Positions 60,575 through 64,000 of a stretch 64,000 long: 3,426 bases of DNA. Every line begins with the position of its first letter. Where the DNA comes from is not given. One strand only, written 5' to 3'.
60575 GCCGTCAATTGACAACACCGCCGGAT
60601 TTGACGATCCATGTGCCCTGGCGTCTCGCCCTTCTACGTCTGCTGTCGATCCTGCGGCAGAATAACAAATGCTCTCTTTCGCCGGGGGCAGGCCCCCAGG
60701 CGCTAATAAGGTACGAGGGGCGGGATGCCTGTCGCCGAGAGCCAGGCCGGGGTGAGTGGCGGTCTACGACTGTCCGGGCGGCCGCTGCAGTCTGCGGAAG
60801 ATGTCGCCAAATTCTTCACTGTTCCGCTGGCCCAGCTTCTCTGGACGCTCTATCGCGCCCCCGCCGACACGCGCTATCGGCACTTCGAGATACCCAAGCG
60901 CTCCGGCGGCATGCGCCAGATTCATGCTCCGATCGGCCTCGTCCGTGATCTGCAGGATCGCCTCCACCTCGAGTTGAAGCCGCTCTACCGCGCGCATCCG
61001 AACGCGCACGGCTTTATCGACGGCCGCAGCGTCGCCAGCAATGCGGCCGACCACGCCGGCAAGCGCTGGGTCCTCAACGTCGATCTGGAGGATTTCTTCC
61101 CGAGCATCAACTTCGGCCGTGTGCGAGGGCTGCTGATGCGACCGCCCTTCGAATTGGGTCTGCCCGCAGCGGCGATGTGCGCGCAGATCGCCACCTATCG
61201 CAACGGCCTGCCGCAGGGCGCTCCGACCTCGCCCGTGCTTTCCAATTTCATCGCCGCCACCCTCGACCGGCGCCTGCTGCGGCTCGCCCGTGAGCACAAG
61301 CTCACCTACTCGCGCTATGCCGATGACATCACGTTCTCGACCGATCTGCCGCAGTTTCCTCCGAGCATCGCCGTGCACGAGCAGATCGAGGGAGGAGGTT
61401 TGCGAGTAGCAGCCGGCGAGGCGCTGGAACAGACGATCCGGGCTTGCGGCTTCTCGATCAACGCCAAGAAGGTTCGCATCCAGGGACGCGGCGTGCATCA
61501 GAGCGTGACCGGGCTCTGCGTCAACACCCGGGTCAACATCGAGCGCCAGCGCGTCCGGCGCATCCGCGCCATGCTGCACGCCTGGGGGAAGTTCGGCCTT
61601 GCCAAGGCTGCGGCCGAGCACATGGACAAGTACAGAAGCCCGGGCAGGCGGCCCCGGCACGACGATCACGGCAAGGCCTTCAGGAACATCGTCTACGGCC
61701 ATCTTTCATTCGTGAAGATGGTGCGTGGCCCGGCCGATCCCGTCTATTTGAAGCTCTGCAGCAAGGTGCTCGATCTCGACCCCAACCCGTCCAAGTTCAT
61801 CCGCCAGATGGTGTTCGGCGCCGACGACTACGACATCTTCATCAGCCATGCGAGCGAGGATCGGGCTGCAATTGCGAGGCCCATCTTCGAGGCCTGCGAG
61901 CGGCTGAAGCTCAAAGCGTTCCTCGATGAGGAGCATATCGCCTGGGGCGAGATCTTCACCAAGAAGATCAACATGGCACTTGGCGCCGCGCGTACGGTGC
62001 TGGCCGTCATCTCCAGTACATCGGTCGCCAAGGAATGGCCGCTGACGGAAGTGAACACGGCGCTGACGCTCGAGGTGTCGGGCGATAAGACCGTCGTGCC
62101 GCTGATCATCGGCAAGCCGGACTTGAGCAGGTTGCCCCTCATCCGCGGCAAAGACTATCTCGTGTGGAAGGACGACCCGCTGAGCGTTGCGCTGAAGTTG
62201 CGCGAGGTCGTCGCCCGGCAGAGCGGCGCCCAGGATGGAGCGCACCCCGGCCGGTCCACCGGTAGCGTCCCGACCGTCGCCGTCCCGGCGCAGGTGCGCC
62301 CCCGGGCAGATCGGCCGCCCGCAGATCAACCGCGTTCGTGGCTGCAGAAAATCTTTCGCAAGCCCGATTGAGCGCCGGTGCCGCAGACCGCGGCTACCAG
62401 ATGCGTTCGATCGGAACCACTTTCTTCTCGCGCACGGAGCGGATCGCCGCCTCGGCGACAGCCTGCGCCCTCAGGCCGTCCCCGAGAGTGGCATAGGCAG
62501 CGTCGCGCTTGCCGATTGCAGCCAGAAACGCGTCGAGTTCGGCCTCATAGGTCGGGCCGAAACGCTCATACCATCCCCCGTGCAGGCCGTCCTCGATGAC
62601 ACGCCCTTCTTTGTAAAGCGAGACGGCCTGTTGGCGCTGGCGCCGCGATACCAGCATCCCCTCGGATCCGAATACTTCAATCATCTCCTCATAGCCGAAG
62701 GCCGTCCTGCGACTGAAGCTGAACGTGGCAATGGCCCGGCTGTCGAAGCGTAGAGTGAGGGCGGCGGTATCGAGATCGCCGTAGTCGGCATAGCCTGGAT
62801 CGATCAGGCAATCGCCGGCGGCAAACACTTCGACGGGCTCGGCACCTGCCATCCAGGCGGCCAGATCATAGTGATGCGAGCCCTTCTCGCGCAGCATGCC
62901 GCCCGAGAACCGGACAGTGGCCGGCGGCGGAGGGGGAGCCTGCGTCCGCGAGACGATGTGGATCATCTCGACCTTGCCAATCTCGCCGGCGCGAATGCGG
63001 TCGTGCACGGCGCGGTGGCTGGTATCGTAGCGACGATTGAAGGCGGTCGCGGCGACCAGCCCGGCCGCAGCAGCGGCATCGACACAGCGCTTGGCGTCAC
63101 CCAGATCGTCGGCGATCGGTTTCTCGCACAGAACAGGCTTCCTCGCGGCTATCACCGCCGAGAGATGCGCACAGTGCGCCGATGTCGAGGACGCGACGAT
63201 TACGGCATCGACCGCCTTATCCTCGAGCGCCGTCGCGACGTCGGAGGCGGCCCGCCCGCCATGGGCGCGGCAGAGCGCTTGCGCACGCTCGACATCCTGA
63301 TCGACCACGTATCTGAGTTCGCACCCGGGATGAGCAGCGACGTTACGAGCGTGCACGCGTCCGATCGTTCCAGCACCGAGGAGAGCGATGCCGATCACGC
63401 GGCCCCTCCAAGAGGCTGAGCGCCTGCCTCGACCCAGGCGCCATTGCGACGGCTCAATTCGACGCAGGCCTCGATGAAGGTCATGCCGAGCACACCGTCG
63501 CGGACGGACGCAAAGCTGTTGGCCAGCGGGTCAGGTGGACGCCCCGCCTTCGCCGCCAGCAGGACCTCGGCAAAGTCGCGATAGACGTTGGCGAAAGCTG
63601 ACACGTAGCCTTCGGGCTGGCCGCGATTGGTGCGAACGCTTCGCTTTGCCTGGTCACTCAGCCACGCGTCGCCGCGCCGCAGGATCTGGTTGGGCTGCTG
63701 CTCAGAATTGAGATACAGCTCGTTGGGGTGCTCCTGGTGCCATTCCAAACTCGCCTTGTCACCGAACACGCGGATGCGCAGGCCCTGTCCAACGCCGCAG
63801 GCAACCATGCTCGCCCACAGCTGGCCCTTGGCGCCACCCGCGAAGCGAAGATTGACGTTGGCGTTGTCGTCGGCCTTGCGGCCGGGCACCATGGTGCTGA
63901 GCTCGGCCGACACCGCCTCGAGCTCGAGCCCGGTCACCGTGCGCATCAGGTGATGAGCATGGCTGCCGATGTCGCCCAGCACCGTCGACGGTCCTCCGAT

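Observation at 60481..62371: Retron-type reverse transcriptase fused to a TIR domain, with a candidate upstream msr/msd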

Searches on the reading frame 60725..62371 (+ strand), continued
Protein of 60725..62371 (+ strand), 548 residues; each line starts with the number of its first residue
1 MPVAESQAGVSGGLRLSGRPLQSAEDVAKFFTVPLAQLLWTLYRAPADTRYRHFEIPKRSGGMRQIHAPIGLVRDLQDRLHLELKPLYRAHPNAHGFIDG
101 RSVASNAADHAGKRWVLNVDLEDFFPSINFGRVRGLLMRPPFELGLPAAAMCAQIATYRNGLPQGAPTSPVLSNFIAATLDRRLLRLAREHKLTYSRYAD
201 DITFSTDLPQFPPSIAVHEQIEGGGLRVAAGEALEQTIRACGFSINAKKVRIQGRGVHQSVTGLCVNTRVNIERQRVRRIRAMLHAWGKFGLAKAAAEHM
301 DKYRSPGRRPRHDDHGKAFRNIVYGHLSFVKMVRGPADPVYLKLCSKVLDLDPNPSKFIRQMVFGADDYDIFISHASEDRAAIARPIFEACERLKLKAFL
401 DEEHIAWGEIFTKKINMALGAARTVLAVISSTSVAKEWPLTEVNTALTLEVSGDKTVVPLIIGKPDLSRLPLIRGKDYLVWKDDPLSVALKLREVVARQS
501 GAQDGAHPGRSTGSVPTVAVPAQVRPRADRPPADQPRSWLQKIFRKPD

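Call 62: find_encoding_contigs(protein=P0012, flank=4000, max_places=3)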
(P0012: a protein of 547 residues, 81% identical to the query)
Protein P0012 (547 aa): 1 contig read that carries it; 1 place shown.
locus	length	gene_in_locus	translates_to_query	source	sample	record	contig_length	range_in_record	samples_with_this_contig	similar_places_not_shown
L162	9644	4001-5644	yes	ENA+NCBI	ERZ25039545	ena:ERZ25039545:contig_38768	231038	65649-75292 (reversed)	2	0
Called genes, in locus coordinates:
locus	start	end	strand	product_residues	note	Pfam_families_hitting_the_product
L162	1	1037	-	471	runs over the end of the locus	PF14639:YqgF, PF16921:Tex_YqgF, PF14635:HHH_7 (weak), PF12836:HHH_3, PF17674:HHH_9, PF00575:S1, PF23459:S1_RRP5 (weak)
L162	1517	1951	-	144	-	PF09371:Tex_N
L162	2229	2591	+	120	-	PF18936:DUF5684 (faint), PF05656:DUF805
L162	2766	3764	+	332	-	PF00248:Aldo_ket_red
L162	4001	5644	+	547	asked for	PF00078:RVT_1, PF01582:TIR, PF13676:TIR_2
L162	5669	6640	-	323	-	PF00478:IMPDH (faint), PF03060:NMO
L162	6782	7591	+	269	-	PF00378:ECH_1, PF16113:ECH_2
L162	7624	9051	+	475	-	PF01546:Peptidase_M20 (weak)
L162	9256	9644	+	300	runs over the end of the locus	PF09955:DUF2189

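Call 69: search_protein_families(library=pfam, proteins=[L010:1606-2799:+, L010:4688-5851:+, L161:2478-3575:+], max_evalue=0.00001)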
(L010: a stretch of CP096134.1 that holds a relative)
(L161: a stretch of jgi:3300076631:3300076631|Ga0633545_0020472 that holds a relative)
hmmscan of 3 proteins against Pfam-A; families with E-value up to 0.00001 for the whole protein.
L010:1606-2799:+ (398 aa): 3 families
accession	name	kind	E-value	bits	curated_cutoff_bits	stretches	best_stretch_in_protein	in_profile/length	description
PF02770.24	Acyl-CoA_dh_M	-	1.6e-21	76.7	33.3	1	127-220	1-96/97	Acyl-CoA dehydrogenase, middle domain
PF00441.29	Acyl-CoA_dh_1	-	7.7e-20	72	22.4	1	233-395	1-149/150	Acyl-CoA dehydrogenase, C-terminal domain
PF02771.21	Acyl-CoA_dh_N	-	1.3e-19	71.1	22.9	1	9-123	1-113/113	Acyl-CoA dehydrogenase, N-terminal domain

L010:4688-5851:+ (388 aa): 3 families
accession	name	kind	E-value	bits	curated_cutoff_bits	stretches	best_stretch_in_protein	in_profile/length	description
PF00441.29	Acyl-CoA_dh_1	-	2e-23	83.6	22.4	1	245-376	12-142/150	Acyl-CoA dehydrogenase, C-terminal domain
PF02771.21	Acyl-CoA_dh_N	-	5.6e-17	62.6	22.9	1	14-125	1-113/113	Acyl-CoA dehydrogenase, N-terminal domain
PF02770.24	Acyl-CoA_dh_M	-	5.9e-16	58.9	33.3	1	129-222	1-97/97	Acyl-CoA dehydrogenase, middle domain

L161:2478-3575:+ (365 aa): 1 family
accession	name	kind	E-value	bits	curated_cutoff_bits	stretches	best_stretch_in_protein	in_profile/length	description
PF00080.25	Sod_Cu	-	1.4e-14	55.1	28.9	1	250-362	14-131/133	Copper/zinc superoxide dismutase (SODC)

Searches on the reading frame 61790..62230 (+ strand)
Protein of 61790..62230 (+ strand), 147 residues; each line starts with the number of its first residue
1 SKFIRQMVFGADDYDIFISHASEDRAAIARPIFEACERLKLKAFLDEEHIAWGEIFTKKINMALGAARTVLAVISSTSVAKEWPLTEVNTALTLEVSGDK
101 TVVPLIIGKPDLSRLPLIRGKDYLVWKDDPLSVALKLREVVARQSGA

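Call 47: search_solved_structures(query=window:61790-62230:+, max_evalue=0.01, show_alignments=3)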
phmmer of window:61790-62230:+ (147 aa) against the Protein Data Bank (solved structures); distinct sequences matched with E-value up to 0.01: 10.
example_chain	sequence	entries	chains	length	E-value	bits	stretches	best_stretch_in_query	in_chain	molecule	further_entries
7uxr_A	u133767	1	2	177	2.9e-13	52.9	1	10-105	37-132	TIR domain protein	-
8g83_A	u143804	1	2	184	8.5e-13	51.4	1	10-105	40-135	NAD(+) hydrolase AbTIR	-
4lzp_B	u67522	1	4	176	4e-12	49.3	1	11-105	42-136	Putative uncharacterized protein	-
7uwg_A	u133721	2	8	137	7.2e-12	48.4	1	13-105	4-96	Molecular chaperone Tir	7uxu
4lqc_A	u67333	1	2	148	6.7e-11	45.3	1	11-105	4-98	TcpB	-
4c7m_A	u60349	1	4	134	1.2e-10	44.5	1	14-105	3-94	Toll/interleukin-1 receptor domain-containing protein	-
3h16_A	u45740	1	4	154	1.1e-09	41.4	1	10-105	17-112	TIR protein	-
3jrn_A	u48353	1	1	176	2.8e-07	33.6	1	11-109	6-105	AT1G72930 protein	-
7jlv_A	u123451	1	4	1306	0.00064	22.7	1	13-106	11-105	Disease resistance protein Roq1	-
7jlu_A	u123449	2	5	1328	0.00066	22.7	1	13-106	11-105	Disease resistance protein Roq1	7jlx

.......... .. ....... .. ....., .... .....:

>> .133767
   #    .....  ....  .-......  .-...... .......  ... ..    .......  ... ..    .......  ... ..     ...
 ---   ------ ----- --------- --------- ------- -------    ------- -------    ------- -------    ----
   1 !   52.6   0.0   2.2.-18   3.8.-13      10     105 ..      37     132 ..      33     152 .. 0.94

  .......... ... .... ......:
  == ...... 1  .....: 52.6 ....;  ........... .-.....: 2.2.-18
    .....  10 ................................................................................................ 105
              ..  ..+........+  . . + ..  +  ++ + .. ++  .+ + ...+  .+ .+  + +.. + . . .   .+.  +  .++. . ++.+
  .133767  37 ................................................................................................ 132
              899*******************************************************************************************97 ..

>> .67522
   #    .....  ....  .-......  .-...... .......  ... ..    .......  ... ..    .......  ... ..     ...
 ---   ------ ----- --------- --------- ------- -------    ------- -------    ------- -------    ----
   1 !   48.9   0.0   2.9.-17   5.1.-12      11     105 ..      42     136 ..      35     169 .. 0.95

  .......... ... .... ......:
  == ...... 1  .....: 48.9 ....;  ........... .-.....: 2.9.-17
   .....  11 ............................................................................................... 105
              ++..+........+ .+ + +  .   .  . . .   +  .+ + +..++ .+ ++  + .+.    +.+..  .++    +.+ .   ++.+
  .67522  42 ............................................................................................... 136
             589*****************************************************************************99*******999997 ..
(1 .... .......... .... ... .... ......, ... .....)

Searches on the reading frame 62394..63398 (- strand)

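Call 49: search_protein_families(library=pfam, proteins=[window:62394-63398:-], max_evalue=0.00001)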
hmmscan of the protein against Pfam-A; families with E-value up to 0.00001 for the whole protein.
window:62394-63398:- (334 aa): 3 families
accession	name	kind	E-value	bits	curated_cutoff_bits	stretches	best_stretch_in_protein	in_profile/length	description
PF22725.1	GFO_IDH_MocA_C3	-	1.3e-26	93.5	27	1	128-249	1-123/124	GFO/IDH/MocA C-terminal domain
PF01408.29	GFO_IDH_MocA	-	2.4e-24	86.7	24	1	3-117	2-117/120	Oxidoreductase family, NAD-binding Rossmann fold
PF02894.22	GFO_IDH_MocA_C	-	2.7e-24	86.6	22.9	1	134-330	3-218/218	Oxidoreductase family, C-terminal alpha/beta domain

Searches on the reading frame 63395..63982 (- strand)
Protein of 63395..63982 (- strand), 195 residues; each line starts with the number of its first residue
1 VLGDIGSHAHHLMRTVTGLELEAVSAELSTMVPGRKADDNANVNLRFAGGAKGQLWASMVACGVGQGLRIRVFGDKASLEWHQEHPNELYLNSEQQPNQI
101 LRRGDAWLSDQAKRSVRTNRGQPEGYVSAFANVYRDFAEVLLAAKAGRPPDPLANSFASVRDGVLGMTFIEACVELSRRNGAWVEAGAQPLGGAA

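Call 49: search_protein_families(library=pfam, proteins=[window:63395-63982:-], max_evalue=0.00001)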
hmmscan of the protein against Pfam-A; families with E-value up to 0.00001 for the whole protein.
window:63395-63982:- (195 aa): 2 families
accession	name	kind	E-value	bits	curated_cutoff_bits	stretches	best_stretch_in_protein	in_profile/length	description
PF22725.1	GFO_IDH_MocA_C3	-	8e-18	65.1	27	1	1-80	45-124/124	GFO/IDH/MocA C-terminal domain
PF02894.22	GFO_IDH_MocA_C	-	9.7e-14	52.1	22.9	1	2-185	43-217/218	Oxidoreductase family, C-terminal alpha/beta domain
